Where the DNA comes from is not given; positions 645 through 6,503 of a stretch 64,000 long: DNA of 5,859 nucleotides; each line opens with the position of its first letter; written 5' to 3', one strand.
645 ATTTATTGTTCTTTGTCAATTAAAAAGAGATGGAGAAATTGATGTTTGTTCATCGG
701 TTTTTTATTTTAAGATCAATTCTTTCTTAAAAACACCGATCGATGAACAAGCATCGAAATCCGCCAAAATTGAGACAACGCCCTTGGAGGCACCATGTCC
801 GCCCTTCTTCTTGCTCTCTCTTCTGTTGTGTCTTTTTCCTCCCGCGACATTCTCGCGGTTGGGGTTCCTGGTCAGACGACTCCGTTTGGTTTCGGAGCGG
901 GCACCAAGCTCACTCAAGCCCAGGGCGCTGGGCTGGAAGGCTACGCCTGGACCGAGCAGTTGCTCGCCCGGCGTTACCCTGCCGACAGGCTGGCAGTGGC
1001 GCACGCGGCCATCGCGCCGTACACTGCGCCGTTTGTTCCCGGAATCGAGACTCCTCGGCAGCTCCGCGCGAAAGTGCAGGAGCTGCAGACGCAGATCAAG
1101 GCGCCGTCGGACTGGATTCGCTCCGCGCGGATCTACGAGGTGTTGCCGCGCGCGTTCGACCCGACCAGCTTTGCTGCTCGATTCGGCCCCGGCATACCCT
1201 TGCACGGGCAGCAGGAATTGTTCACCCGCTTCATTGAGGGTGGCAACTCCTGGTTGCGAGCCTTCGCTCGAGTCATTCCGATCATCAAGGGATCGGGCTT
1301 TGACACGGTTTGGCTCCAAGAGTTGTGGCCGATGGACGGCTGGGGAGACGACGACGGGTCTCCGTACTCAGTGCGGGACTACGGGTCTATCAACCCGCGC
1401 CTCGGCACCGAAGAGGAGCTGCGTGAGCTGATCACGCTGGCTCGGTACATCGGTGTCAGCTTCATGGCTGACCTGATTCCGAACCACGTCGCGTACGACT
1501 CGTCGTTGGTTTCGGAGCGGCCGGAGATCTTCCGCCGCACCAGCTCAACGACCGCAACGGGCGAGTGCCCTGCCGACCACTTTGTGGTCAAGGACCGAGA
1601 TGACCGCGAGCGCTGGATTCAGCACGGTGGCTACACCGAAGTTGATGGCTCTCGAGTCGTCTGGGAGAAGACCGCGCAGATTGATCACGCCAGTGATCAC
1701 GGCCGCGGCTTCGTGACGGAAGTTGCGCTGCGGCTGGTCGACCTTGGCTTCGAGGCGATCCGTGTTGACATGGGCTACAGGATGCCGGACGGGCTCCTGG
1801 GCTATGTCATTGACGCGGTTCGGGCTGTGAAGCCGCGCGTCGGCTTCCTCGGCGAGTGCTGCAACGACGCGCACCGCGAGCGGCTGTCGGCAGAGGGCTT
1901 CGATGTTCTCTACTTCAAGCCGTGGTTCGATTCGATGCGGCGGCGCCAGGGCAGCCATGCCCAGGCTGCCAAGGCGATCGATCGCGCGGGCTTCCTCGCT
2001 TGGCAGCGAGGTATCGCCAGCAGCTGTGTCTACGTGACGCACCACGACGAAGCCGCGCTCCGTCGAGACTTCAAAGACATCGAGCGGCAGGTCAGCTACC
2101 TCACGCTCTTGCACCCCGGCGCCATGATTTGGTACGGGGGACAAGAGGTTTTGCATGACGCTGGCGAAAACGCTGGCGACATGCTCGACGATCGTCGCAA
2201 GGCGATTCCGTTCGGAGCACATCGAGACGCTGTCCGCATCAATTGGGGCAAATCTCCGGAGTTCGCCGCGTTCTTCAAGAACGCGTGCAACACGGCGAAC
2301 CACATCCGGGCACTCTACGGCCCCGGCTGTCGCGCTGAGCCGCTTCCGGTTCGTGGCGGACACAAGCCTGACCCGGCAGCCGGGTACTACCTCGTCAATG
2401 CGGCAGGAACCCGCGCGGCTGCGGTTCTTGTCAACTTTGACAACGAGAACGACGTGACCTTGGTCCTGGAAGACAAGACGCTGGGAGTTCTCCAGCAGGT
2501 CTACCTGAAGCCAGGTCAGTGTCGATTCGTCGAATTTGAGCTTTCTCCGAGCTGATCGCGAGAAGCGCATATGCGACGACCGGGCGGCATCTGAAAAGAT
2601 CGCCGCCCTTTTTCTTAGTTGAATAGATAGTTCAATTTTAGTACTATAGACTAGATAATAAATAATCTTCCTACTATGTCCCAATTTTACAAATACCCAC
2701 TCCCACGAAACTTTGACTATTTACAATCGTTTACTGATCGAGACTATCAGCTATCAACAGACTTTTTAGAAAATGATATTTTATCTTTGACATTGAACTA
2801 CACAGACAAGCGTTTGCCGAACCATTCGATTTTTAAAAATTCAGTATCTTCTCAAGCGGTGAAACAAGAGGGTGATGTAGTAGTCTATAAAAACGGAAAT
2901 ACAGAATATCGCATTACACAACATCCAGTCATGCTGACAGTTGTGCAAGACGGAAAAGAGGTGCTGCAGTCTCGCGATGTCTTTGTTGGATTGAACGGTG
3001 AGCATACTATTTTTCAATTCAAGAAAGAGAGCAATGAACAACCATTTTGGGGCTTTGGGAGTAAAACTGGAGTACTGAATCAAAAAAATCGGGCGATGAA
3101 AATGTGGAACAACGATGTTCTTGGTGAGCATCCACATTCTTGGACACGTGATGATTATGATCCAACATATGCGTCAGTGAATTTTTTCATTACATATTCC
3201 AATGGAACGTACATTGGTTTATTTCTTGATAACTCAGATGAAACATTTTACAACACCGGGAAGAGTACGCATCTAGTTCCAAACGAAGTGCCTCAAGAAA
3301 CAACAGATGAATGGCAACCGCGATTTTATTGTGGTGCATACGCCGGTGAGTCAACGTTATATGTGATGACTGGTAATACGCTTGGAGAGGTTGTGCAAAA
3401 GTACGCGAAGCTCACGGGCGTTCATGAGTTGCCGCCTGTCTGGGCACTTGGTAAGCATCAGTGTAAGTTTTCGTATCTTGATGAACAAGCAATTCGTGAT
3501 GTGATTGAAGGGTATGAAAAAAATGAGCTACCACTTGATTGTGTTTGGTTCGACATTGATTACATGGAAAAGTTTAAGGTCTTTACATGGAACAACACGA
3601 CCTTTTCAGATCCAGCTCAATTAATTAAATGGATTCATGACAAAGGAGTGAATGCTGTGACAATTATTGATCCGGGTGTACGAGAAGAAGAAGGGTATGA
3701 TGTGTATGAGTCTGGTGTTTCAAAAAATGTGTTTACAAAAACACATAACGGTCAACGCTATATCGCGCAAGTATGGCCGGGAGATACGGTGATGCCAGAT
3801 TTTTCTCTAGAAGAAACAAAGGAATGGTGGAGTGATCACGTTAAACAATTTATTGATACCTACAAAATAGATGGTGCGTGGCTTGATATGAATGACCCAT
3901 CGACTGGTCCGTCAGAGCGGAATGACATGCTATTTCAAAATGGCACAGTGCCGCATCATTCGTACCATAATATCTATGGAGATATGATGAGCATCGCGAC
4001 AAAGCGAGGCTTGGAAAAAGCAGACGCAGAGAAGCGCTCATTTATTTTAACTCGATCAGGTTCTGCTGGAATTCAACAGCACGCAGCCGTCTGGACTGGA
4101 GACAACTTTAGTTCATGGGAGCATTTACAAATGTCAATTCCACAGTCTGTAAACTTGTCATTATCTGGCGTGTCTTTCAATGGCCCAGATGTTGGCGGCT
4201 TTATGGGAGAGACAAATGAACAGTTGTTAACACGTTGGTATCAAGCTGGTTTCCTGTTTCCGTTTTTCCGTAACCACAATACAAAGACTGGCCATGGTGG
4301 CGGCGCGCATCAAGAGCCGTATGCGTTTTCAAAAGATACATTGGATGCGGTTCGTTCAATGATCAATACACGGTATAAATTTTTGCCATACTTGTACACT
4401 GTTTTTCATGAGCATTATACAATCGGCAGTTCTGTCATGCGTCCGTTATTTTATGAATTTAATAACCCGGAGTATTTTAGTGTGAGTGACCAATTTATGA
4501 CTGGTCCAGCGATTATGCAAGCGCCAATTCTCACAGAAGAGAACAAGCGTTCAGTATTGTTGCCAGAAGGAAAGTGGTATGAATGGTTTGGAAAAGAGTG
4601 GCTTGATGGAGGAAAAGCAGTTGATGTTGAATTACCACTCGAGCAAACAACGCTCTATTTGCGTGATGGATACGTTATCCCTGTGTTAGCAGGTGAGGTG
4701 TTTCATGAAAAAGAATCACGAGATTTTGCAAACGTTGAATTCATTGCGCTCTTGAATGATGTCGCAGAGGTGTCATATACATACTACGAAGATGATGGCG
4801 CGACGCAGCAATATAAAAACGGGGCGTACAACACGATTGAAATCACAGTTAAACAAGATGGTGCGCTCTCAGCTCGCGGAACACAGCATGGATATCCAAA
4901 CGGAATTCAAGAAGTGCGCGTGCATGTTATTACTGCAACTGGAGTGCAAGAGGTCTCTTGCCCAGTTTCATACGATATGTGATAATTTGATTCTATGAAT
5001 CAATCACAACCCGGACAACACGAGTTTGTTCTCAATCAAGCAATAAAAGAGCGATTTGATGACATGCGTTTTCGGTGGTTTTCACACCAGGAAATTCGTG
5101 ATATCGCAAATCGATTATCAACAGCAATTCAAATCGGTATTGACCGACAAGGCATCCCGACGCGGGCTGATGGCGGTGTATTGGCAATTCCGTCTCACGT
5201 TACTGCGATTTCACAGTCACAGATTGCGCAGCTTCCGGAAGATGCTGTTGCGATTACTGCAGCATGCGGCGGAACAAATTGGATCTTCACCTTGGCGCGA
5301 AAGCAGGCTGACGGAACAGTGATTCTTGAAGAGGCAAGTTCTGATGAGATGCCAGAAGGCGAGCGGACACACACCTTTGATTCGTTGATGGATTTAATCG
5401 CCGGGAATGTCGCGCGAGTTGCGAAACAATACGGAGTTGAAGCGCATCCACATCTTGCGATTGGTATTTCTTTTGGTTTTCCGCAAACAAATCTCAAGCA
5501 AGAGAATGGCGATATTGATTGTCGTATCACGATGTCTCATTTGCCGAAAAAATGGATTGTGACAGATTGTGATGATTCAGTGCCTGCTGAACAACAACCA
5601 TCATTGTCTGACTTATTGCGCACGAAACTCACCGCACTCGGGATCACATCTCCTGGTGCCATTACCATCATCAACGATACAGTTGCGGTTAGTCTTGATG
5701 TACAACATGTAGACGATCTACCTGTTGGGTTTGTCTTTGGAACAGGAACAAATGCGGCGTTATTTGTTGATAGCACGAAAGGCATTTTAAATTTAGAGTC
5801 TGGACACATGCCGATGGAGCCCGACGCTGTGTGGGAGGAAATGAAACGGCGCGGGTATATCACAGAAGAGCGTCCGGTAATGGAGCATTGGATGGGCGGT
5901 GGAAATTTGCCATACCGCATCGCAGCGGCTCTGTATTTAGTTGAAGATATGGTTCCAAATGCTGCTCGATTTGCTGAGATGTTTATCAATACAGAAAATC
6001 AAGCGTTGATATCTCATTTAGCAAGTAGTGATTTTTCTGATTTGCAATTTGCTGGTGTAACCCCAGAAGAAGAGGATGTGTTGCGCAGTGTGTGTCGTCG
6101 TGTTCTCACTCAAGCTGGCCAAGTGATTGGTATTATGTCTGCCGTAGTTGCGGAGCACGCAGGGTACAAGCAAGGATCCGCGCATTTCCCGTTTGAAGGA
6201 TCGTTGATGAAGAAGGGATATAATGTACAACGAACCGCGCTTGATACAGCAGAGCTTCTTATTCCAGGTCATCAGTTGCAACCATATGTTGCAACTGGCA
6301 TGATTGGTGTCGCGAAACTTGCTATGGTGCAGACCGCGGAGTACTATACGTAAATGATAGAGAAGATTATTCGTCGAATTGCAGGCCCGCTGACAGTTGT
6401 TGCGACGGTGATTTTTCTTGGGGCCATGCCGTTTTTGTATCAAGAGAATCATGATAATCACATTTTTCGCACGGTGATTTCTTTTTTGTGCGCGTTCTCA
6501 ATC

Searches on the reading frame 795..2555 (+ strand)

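Call 15: search_protein_families(library=pfam, proteins=[window:795-2555:+], max_evalue=0.001)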
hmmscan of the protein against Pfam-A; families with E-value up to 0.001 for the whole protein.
window:795-2555:+ (586 aa): 2 families
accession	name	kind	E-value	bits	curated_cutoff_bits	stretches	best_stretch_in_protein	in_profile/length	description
PF00128.31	Alpha-amylase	-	9.8e-10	38.7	22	1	163-240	27-100/446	Alpha amylase, catalytic domain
PF14701.12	hDGE_amylase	-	7.3e-05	22.5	27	1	163-245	30-116/439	Glycogen debranching enzyme, glucanotransferase domain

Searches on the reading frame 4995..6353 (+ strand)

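Call 40: search_protein_families(library=pfam, max_evalue=0.0001, proteins=[window:4995-6353:+])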
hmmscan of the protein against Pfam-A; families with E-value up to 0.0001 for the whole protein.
window:4995-6353:+ (452 aa): 1 family
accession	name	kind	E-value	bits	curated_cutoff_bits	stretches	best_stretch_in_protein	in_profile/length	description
PF00349.27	Hexokinase_1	-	2.5e-07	31.1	24.3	1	30-233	12-196/201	Hexokinase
